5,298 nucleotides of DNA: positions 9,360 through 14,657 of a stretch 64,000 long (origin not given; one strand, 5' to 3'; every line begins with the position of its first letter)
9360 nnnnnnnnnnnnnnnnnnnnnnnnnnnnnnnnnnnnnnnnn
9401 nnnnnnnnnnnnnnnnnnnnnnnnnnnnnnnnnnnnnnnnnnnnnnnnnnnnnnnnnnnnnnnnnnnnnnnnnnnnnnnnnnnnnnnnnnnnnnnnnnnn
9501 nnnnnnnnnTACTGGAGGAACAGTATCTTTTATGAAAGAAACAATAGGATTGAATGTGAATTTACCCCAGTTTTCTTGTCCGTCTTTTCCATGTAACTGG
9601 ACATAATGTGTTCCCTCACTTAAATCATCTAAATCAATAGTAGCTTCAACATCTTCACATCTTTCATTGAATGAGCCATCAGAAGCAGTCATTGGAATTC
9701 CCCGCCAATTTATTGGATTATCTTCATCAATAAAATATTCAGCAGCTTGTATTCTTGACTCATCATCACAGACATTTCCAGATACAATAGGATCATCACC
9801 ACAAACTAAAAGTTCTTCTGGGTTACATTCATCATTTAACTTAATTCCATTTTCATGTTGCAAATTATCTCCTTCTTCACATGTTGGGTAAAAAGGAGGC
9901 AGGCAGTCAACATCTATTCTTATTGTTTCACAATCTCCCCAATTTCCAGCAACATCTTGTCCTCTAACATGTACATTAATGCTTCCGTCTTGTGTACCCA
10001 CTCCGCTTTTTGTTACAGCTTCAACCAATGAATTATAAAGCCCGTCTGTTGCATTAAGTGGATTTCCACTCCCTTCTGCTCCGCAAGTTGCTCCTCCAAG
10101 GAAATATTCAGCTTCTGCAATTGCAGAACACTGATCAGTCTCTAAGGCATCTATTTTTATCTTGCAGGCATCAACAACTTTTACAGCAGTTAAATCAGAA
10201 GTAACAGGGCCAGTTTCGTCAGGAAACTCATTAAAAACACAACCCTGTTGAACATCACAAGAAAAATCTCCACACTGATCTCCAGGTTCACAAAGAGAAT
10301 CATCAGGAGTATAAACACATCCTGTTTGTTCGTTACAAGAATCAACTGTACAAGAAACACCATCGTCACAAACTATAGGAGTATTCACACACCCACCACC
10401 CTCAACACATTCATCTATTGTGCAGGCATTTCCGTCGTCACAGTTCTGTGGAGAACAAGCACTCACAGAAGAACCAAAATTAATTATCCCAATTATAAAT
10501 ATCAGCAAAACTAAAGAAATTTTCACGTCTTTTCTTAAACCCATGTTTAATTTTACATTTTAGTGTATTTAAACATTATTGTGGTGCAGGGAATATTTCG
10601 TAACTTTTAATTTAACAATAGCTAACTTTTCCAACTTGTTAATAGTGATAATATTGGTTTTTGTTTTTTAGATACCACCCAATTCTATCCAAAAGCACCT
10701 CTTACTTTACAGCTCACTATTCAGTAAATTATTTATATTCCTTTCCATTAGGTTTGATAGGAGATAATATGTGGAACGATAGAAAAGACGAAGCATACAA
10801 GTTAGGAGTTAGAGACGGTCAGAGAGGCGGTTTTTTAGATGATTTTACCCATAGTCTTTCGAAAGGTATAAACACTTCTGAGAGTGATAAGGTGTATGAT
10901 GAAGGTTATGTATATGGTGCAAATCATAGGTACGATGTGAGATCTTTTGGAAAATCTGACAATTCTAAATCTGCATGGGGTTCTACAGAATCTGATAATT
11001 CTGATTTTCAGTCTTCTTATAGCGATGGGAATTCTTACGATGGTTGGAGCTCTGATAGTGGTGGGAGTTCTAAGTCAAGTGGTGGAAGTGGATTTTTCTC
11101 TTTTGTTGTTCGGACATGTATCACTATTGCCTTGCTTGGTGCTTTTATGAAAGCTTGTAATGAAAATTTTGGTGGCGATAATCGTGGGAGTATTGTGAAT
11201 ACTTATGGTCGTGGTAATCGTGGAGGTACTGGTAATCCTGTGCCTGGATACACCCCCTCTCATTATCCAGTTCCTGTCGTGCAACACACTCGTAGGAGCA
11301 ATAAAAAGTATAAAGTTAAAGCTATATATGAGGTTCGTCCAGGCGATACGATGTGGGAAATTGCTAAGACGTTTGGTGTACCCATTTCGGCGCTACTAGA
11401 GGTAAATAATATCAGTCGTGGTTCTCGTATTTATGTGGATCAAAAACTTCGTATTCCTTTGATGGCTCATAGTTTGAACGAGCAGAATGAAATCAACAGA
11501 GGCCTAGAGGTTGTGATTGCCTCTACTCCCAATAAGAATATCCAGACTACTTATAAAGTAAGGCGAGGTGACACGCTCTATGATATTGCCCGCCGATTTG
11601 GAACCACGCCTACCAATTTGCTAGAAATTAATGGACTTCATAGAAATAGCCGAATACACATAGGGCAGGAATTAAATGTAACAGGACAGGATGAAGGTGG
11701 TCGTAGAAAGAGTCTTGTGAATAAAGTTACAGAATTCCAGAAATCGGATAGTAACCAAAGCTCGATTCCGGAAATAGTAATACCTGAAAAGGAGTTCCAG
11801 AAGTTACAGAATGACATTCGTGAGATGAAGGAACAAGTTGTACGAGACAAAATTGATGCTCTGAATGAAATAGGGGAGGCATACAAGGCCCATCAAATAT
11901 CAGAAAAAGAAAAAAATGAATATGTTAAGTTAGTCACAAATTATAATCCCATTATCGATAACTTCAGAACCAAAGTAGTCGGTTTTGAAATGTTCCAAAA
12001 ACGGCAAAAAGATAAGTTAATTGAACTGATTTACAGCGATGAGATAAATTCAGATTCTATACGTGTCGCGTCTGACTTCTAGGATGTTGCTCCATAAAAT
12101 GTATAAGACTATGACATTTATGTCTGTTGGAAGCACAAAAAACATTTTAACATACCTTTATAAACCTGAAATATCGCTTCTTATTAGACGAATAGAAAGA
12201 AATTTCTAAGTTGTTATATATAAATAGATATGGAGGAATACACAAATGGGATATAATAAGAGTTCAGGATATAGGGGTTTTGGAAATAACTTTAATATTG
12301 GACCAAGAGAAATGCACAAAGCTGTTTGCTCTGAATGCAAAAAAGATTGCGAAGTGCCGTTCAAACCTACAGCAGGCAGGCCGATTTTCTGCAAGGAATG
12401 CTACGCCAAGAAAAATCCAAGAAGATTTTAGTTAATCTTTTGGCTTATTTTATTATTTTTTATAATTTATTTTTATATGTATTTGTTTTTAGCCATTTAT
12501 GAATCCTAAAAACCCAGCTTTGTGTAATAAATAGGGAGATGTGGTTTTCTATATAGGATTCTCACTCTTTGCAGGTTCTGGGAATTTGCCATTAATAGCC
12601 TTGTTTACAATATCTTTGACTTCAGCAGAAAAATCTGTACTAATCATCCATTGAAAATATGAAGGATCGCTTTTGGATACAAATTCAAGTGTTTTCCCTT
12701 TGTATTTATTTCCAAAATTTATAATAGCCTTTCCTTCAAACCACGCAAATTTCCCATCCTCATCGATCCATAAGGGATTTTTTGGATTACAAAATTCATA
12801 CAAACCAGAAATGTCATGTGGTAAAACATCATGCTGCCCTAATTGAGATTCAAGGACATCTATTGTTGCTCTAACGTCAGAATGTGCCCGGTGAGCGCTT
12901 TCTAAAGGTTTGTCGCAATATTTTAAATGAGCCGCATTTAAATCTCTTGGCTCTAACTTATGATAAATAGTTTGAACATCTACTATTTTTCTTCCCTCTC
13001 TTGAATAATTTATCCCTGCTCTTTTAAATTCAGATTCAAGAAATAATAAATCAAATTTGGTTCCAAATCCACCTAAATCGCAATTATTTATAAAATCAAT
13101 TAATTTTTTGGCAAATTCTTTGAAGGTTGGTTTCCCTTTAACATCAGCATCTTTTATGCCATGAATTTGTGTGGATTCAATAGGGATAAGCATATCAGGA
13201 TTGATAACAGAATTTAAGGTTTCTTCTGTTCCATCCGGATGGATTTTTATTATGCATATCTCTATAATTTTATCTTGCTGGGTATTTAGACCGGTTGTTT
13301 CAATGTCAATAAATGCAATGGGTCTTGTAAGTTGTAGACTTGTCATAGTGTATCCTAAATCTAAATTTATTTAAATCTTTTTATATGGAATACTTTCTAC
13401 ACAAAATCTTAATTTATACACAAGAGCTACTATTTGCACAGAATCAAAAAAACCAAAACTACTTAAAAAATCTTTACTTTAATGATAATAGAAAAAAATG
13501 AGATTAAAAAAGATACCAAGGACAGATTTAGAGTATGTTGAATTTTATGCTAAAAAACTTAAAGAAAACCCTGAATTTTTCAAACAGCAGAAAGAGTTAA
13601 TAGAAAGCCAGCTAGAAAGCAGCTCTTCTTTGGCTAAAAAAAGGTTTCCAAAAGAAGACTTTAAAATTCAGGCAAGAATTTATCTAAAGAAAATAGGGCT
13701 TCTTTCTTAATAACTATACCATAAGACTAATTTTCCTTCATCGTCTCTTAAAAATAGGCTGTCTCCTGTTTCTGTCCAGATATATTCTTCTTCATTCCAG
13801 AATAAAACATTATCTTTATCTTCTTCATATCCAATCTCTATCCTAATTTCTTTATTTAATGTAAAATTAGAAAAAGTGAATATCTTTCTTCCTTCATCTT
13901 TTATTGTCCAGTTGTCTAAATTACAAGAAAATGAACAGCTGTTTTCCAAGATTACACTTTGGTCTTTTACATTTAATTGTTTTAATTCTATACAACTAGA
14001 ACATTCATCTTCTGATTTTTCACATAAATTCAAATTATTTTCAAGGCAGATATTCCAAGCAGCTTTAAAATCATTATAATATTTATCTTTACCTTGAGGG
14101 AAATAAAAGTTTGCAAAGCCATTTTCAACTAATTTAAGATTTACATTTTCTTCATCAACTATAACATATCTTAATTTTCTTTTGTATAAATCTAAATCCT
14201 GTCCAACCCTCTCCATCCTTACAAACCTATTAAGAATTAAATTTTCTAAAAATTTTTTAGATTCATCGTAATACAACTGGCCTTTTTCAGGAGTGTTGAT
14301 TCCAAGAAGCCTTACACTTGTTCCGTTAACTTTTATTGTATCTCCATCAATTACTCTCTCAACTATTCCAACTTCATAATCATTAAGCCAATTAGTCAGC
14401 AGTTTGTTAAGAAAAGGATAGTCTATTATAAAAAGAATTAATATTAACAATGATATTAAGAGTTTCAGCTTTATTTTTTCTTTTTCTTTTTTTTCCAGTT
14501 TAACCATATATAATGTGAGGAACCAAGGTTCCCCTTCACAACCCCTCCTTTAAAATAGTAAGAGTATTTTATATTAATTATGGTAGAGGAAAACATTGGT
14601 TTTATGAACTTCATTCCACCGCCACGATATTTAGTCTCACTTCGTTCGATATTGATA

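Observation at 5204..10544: Giant (1526 aa) Cys-rich surface protein translationally coupled to a small Cys-rich, Gly/Asn-linker membrane protein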

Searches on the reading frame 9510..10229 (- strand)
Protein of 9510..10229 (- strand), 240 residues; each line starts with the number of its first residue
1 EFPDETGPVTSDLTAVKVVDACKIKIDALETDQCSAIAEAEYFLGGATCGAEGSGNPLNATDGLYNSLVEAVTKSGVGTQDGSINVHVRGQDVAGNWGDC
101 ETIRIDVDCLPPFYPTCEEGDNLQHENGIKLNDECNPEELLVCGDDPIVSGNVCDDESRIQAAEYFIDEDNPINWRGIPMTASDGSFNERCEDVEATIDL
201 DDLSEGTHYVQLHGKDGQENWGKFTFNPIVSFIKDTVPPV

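Call 34: search_protein_families(library=pfam, proteins=[window:9510-10229:-], max_evalue=5)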
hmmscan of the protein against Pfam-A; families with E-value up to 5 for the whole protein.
window:9510-10229:- (240 aa): 2 families
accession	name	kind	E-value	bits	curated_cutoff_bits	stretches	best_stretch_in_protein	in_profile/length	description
PF17957.7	Big_7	-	0.021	15.9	24.1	0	145-210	18-68/70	Bacterial Ig domain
PF19077.6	Big_13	-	0.2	12.6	27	1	79-108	72-101/102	Bacterial Ig-like domain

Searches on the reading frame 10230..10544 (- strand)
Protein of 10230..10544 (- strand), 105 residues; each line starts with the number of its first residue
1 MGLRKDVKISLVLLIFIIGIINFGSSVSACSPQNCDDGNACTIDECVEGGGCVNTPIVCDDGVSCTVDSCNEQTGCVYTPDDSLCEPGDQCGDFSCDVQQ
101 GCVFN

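Call 34: search_protein_families(library=pfam, proteins=[window:10230-10544:-], max_evalue=5)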
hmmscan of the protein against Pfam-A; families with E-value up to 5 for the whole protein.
window:10230-10544:- (105 aa): 1 family
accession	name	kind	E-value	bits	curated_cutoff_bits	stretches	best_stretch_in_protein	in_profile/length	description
PF00526.23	Dicty_CTDC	-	1.9e-16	60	27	3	34-57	1-24/24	Dictyostelium (slime mold) repeat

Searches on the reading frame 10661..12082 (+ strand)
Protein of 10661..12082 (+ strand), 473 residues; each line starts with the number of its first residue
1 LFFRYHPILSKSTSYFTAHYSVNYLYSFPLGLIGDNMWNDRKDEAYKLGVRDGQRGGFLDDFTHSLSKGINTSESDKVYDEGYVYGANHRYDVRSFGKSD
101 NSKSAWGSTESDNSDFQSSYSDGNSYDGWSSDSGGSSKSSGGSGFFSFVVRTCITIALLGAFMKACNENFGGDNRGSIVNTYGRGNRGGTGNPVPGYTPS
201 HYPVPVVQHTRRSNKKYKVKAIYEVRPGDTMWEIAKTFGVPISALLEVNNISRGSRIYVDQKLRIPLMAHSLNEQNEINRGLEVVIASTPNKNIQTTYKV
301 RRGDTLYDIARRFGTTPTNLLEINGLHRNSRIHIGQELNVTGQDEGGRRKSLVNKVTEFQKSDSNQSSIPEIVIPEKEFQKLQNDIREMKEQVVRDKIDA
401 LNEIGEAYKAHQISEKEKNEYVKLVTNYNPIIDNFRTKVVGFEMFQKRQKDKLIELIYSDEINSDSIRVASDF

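Call 12: search_protein_families(library=pfam, proteins=[window:10661-12082:+], max_evalue=0.1)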
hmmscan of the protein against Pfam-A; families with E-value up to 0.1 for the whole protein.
window:10661-12082:+ (473 aa): 7 families
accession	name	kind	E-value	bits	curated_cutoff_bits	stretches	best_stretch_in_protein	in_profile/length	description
PF01476.26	LysM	-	2.7e-31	107.7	20.9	2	298-340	1-42/43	LysM domain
PF23473.1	LysM3_LYK4_5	-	5.9e-12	45.9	29.3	2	297-332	4-38/48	LYK4/5 LysM3 domain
PF23577.1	LysM_RLK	-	0.00027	21.3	27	0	223-245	3-24/44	LysM domain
PF23472.1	LysM2_CERK1_LYK3_4_5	-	0.00033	20.9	27.4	0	217-267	2-55/56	LYK3/4/5 LysM2 domain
PF23446.1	LysM1_NFP_LYK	-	0.0012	20.1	36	0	230-267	17-55/60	NFP/LYK LysM1 domain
PF23462.1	LysM3_NFP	-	0.037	15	28.1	0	227-251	9-33/48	NFP LysM3 domain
PF00570.28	HRDC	-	0.066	13.6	23.8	0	300-338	26-64/68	HRDC domain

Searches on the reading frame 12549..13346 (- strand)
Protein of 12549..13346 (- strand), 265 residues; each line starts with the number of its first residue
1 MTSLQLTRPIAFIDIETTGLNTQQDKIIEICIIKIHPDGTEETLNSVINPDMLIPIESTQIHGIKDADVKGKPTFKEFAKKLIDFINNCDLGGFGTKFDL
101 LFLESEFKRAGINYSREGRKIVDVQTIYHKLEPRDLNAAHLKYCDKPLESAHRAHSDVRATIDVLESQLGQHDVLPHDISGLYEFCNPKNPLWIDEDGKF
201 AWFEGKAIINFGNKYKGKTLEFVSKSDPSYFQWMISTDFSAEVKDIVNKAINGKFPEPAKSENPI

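Call 12: search_protein_families(library=pfam, proteins=[window:12549-13346:-], max_evalue=0.1)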
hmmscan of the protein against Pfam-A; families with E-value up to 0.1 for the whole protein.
window:12549-13346:- (265 aa): 4 families
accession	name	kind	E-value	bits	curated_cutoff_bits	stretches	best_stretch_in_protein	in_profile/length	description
PF00929.31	RNase_T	-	4.5e-25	89.5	24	1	12-165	2-164/164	Exonuclease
PF16473.11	Rv2179c-like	-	4.1e-06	27.1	27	1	12-165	4-173/177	3'-5' exoribonuclease Rv2179c-like domain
PF20600.3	ExoX-like_C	-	1.1e-05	25.1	26.5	1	210-235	2-26/30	Exodeoxyribonuclease X-like C-terminal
PF13482.12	RNase_H_2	-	4.5e-05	23.9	22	1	11-149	1-114/165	RNase_H superfamily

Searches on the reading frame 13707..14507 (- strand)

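Call 12: search_protein_families(library=pfam, proteins=[window:13707-14507:-], max_evalue=0.1)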
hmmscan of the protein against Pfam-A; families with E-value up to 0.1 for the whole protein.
window:13707-14507:- (266 aa): 2 families
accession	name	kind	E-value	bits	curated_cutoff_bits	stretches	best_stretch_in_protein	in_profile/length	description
PF00565.23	SNase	-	9.3e-14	52.2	21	1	65-151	2-94/107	Staphylococcal nuclease homologue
PF00932.25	LTD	-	1.4e-06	29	34.3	1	183-266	23-107/109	Lamin Tail Domain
